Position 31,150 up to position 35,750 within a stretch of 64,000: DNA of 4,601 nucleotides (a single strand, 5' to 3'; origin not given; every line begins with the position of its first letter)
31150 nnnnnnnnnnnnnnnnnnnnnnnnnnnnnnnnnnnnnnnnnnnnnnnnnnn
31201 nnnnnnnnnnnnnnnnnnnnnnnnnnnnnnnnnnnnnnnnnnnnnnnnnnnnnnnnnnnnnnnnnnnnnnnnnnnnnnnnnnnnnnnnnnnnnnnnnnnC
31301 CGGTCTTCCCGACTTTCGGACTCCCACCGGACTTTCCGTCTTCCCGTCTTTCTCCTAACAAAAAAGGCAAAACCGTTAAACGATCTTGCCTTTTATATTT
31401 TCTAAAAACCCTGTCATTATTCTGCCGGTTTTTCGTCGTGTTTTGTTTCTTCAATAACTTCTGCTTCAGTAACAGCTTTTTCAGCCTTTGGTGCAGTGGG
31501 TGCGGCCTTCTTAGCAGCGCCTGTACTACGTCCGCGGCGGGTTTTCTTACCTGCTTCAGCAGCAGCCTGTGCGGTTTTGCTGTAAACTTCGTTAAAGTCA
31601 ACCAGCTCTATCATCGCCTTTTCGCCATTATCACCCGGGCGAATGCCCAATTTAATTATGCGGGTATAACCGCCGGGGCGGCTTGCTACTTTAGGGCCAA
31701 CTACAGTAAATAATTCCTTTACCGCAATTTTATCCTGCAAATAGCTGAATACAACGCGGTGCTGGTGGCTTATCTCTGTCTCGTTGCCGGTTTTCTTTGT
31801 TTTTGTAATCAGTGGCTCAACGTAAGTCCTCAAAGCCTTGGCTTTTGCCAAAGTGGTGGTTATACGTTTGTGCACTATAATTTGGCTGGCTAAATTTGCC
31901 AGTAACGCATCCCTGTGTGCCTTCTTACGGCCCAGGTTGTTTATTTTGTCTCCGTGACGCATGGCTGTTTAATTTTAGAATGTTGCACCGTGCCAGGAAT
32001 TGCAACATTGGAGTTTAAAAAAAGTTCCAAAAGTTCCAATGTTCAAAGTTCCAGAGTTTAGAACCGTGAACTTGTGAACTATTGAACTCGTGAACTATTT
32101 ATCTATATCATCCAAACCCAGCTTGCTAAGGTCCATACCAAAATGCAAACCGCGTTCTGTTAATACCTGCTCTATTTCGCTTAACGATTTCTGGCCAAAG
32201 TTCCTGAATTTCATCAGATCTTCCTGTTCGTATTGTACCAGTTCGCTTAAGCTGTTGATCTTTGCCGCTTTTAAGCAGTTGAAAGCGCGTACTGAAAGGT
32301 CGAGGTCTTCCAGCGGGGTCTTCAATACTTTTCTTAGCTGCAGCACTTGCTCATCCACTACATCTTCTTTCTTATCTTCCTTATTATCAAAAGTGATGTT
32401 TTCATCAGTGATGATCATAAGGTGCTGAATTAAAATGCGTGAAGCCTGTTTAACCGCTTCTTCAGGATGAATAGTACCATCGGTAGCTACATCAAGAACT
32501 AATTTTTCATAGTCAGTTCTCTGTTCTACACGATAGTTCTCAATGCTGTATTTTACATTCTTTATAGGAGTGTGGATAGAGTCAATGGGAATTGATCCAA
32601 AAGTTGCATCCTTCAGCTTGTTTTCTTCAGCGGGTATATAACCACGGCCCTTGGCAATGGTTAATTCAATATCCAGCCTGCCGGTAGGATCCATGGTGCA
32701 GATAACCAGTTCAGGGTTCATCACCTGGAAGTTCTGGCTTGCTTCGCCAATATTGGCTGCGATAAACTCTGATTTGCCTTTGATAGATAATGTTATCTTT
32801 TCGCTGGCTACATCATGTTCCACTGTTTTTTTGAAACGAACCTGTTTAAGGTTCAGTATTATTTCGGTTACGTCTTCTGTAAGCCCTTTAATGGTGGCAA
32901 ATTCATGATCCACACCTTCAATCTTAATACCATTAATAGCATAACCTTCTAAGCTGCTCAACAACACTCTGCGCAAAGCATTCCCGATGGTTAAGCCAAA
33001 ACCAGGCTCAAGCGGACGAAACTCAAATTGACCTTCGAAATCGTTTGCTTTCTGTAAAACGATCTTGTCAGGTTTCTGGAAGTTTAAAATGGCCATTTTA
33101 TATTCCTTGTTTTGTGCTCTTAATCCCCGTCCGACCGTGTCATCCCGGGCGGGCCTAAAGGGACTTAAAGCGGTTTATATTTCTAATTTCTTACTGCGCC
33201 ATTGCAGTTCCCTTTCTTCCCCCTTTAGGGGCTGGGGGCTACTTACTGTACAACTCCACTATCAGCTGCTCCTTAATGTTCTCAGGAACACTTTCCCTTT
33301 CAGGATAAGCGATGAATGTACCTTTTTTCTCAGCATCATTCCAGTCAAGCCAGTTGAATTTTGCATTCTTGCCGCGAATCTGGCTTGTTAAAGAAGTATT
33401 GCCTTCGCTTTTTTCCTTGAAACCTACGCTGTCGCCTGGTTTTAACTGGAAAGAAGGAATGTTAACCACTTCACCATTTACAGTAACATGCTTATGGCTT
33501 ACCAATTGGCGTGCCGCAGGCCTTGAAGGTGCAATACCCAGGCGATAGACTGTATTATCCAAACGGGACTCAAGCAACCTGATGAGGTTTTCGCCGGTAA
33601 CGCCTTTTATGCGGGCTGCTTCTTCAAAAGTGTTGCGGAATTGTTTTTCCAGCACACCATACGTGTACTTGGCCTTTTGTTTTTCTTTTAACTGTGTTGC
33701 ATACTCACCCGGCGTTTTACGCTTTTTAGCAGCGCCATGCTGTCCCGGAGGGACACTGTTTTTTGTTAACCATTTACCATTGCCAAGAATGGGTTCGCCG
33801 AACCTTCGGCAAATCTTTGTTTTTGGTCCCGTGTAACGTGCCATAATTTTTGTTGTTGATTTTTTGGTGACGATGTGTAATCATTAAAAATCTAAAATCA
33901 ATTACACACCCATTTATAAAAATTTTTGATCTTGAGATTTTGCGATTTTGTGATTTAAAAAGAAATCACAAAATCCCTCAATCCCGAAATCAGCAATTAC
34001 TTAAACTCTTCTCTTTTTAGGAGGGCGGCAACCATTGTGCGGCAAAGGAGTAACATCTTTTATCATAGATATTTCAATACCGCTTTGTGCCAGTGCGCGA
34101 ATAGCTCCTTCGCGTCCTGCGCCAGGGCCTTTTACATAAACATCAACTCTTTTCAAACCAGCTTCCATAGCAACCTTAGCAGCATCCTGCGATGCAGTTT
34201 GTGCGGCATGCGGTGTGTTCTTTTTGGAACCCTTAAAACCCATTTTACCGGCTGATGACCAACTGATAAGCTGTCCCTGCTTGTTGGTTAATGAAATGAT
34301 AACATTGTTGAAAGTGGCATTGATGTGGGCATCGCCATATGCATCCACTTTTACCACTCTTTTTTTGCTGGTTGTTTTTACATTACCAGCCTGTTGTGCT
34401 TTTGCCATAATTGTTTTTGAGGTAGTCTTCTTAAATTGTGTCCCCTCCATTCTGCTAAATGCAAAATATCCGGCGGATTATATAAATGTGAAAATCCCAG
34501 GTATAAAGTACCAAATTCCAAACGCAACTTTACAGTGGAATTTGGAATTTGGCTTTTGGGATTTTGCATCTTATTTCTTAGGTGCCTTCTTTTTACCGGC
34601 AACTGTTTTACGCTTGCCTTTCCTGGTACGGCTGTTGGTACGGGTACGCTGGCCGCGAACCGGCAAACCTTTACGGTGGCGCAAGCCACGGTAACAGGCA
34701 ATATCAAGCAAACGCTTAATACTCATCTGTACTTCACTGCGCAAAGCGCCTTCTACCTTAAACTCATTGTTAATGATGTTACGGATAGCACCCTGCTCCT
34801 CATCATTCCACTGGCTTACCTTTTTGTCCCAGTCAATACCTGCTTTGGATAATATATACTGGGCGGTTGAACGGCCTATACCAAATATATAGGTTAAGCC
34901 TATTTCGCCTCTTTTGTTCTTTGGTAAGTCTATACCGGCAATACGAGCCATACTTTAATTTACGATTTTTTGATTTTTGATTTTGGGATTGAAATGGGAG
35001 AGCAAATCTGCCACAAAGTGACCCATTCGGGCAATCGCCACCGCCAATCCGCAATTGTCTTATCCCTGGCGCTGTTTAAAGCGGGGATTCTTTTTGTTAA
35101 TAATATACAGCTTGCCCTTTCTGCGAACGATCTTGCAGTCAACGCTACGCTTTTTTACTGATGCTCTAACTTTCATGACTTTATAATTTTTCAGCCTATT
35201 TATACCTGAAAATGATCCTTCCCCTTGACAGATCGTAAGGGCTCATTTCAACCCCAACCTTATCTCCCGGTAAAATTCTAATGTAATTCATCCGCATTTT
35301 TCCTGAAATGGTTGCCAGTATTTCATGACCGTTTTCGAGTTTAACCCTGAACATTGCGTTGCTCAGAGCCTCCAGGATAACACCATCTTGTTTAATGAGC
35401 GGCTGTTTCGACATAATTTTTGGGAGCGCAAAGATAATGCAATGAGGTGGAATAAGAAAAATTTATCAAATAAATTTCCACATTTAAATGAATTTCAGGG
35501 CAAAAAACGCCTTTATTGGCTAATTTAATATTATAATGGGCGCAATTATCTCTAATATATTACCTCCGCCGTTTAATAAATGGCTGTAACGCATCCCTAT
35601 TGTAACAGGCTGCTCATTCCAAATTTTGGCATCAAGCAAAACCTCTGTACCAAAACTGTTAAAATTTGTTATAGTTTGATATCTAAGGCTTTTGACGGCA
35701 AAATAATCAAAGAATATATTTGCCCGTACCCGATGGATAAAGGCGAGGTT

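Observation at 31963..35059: Every spacer of the infA-rpmJ-rpsM-rpsK-rpsD-rpoA-rplQ block is expanded to 108-162 bp by hairpin repeats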

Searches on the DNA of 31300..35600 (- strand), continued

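Call 72: search_with_rna_model(model_id=R3, sources=[window, L001, L002, L003, L004, L005, L006, L007, L008, L009, L010, L011, L012, L013, L014, L015, L016, L017, L018, L019, L020, L021, L022, L023, L024, L025, L026, L027, L028, L029, L030, L031, L032, L033, L034, L035, L036, L037, L038, L039, L040, L041, L042, L043, L044, L045, L046, L047, L048, L049, L050, L051, L052, L053, L054, L055, L056, L057, L058, L059, L060, L061, L062, L063, L064, L065, L066, L067, L068, L069, L070, L071, L072, L073, L074, L075, L076, L077, L078, L079, L080, L082, L083], max_evalue=1)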
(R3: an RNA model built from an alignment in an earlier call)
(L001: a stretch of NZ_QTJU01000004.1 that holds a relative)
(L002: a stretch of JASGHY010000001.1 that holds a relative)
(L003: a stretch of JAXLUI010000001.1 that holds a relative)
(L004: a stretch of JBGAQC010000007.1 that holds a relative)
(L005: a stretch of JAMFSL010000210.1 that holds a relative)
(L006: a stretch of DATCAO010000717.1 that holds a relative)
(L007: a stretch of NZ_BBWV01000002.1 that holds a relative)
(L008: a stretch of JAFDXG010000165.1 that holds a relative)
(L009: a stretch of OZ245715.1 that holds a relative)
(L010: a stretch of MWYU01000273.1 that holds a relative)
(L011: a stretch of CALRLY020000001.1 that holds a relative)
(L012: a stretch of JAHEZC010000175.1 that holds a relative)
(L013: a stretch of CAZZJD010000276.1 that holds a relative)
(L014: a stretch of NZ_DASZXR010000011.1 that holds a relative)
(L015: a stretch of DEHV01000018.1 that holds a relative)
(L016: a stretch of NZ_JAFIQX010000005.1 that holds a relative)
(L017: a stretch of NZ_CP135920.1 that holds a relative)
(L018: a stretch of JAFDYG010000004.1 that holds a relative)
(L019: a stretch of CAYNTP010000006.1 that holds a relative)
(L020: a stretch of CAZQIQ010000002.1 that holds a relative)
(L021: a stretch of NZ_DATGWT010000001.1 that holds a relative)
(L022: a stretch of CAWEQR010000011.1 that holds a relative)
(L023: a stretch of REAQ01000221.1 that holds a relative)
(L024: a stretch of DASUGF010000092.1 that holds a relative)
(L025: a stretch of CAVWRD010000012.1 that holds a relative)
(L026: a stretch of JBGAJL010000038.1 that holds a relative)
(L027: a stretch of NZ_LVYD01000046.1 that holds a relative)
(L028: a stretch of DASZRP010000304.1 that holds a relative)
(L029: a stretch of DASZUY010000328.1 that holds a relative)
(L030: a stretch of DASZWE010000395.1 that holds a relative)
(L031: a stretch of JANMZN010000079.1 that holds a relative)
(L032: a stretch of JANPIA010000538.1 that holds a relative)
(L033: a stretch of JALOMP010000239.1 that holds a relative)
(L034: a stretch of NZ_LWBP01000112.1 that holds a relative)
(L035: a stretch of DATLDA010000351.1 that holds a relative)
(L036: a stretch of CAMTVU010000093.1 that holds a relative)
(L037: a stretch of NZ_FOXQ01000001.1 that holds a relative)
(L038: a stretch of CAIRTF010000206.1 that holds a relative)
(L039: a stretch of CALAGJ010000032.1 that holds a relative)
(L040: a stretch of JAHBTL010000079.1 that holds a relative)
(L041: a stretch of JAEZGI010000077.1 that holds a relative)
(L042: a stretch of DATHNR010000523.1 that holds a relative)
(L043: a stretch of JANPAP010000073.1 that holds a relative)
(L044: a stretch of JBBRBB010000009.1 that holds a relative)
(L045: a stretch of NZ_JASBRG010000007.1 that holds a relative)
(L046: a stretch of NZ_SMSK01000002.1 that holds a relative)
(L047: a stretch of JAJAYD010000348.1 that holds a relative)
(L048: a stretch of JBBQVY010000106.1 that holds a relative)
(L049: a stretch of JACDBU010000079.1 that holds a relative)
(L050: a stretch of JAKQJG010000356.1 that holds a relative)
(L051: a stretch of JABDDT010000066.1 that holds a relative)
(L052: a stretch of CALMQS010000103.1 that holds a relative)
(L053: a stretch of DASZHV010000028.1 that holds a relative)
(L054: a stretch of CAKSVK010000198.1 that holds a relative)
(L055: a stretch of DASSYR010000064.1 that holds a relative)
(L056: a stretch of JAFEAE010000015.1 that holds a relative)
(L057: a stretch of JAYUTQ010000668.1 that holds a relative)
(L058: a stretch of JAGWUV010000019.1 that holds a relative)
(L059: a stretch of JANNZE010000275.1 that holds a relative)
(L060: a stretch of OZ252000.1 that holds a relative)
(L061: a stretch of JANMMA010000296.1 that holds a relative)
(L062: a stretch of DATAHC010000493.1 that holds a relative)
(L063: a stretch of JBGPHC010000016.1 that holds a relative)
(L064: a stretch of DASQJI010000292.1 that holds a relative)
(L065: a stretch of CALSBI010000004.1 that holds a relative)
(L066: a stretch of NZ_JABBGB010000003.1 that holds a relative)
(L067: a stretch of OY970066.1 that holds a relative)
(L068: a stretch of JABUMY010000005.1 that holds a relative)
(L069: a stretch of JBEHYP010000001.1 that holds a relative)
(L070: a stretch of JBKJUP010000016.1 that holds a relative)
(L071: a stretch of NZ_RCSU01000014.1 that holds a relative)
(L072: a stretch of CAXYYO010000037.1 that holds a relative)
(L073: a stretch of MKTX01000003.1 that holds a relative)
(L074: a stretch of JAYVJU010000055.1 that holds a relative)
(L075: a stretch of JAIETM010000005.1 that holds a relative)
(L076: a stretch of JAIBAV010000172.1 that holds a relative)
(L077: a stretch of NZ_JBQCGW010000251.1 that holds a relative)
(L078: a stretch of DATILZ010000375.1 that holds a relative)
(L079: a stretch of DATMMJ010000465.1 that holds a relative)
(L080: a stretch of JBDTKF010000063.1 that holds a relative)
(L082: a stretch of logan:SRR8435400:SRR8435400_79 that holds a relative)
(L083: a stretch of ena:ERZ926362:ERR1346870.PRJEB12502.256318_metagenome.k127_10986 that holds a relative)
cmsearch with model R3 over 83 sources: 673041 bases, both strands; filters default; matches with E-value up to 1: 69.
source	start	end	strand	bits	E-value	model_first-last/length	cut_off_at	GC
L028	3341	3387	+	52.2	1.7e-13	1-47/47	no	0.6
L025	3421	3466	+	48.9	2.2e-12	1-47/47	no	0.46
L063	3312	3357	+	48.8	2.4e-12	1-47/47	no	0.48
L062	3361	3406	+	47.7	5.5e-12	1-47/47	no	0.5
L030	2894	2939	+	47.7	5.7e-12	1-47/47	no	0.57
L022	3349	3394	+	46.9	1e-11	1-47/47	no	0.5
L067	3343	3388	+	46.1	1.9e-11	1-47/47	no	0.5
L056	3343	3388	+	45.9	2.2e-11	1-47/47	no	0.52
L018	3379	3425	+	45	4.5e-11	1-47/47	no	0.57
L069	3307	3353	+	45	4.6e-11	1-47/47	no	0.62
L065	3366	3412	+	43.9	1e-10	1-47/47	no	0.43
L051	3415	3460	+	43.9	1.1e-10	1-47/47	no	0.46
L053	3414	3459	+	43.5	1.4e-10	1-47/47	no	0.48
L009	3333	3380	+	42.7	2.6e-10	1-47/47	no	0.52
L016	3341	3386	+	42.5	3.2e-10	1-47/47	no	0.52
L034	3352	3397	+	42.3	3.7e-10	1-47/47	no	0.57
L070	3322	3371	+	41.9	4.8e-10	1-47/47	no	0.48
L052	760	807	+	41.4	7.3e-10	1-47/47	no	0.52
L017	3335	3379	+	41.3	8.1e-10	1-47/47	no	0.49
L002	3336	3385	+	41.3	8.2e-10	1-47/47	no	0.48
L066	3358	3404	+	41.1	9.5e-10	1-47/47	no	0.64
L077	3353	3399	+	40.7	1.3e-09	1-47/47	no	0.64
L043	303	352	+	40.2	1.8e-09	1-47/47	no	0.5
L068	3271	3317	+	40.1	2e-09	1-47/47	no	0.51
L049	3357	3404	+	39.9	2.4e-09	1-47/47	no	0.46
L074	174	223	+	39.3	3.8e-09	1-47/47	no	0.5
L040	3365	3413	+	39.2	4.1e-09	1-47/47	no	0.55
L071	2566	2612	+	38.9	5.1e-09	1-47/47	no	0.68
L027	3346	3391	+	38.9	5.3e-09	1-47/47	no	0.5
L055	3346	3391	+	38.8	5.4e-09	1-47/47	no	0.61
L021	3355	3401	+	38.8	5.5e-09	1-47/47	no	0.47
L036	3299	3344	+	38.6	6.3e-09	1-47/47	no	0.41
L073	3361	3407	+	38.5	6.9e-09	1-47/47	no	0.62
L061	1664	1710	+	38.2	8.7e-09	1-47/47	no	0.57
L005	3378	3423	+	38.2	8.8e-09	1-47/47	no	0.65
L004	3344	3390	+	37.8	1.2e-08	1-47/47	no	0.64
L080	2510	2556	+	37.3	1.8e-08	1-47/47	no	0.38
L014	3350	3397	+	37.2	1.8e-08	1-47/47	no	0.65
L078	1490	1536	+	36.9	2.4e-08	1-47/47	no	0.38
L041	3363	3407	+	36.5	3.3e-08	1-47/47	no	0.53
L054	2981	3029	+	36.3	3.9e-08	1-47/47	no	0.55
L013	1182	1228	+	35.2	9.3e-08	1-47/47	no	0.55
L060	3339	3387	+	34.9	1.1e-07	1-47/47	no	0.47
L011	3312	3357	+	34.3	1.8e-07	1-47/47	no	0.5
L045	3360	3405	+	33.1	4.6e-07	1-47/47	no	0.5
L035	3381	3431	+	33.1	4.7e-07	1-47/47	no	0.55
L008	3407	3455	+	32.7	6.2e-07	1-47/47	no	0.47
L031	3393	3439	+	32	1.1e-06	1-47/47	no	0.47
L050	1884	1932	+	31.5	1.6e-06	1-47/47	no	0.45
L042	1415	1460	+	30.4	3.7e-06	1-47/47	no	0.48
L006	3415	3460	+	29.6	7e-06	1-47/47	no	0.63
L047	3316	3367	+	28.4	1.7e-05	1-47/47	no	0.5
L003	3330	3375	+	28.1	2.3e-05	1-47/47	no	0.5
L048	3314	3365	+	26.7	6.4e-05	1-47/47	no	0.54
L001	3314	3366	+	25.5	0.00017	1-47/47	no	0.49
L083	2300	2348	+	22.4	0.0018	1-47/47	no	0.51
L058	3347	3401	+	22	0.0026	1-47/47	no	0.36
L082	2293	2341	+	18.9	0.027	1-47/47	no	0.55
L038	3161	3216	+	18.5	0.038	1-47/47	no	0.25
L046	3362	3406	+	17.9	0.062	1-47/47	no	0.62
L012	3333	3385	+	17.8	0.067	1-47/47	no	0.28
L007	3366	3412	+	17.4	0.09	1-47/47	no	0.64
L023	937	982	+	16.7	0.15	1-47/47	no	0.63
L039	3425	3471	+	15.8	0.31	1-47/47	no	0.45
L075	3370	3422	+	15.3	0.44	1-47/47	no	0.43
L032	1563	1615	+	15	0.58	1-47/47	no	0.49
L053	1986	2035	+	14.7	0.69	1-47/47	no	0.36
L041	363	427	+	14.7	0.73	1-47/47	no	0.37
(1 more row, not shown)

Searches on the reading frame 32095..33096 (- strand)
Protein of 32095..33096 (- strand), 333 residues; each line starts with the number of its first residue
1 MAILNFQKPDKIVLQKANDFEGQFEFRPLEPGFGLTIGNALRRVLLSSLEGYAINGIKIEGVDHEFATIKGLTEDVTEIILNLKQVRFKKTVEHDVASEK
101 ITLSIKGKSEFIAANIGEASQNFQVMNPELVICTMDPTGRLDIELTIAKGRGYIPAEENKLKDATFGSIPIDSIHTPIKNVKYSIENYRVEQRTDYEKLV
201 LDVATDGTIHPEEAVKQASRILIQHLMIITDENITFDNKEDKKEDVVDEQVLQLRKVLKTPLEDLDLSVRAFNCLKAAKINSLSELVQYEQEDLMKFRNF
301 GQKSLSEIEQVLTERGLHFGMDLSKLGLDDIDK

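Call 14: find_encoding_contigs(protein=window:32095-33096:-, flank=4000, max_places=10)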
Protein window:32095-33096:- (333 aa): 3 contigs read that carry it; 1 place shown.
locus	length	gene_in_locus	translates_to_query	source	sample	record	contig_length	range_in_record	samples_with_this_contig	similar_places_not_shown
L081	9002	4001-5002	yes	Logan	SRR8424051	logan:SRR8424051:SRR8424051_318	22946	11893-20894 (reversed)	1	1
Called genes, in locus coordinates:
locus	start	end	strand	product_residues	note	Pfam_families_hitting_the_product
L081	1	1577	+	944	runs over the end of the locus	-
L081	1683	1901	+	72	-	PF01176:eIF-1a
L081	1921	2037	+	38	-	PF00444:Ribosomal_L36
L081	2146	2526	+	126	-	PF00416:Ribosomal_S13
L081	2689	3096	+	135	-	PF00411:Ribosomal_S11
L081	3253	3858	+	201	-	PF00163:Ribosomal_S4, PF01479:S4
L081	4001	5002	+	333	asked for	PF01193:RNA_pol_L, PF01000:RNA_pol_A_bac, PF03118:RNA_pol_A_CTD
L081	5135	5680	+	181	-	PF01196:Ribosomal_L17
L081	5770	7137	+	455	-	PF00988:CPSase_sm_chain, PF00117:GATase, PF07722:Peptidase_C26 (weak)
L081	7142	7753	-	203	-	PF01300:Sua5_yciO_yrdC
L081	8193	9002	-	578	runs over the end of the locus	PF13176:TPR_7 (faint), PF13374:TPR_10 (faint), PF00515:TPR_1 (faint), PF07719:TPR_2 (faint), PF13174:TPR_6 (faint), PF13181:TPR_8 (faint), PF13432:TPR_16 (faint), PF13424:TPR_12 (weak), +1 more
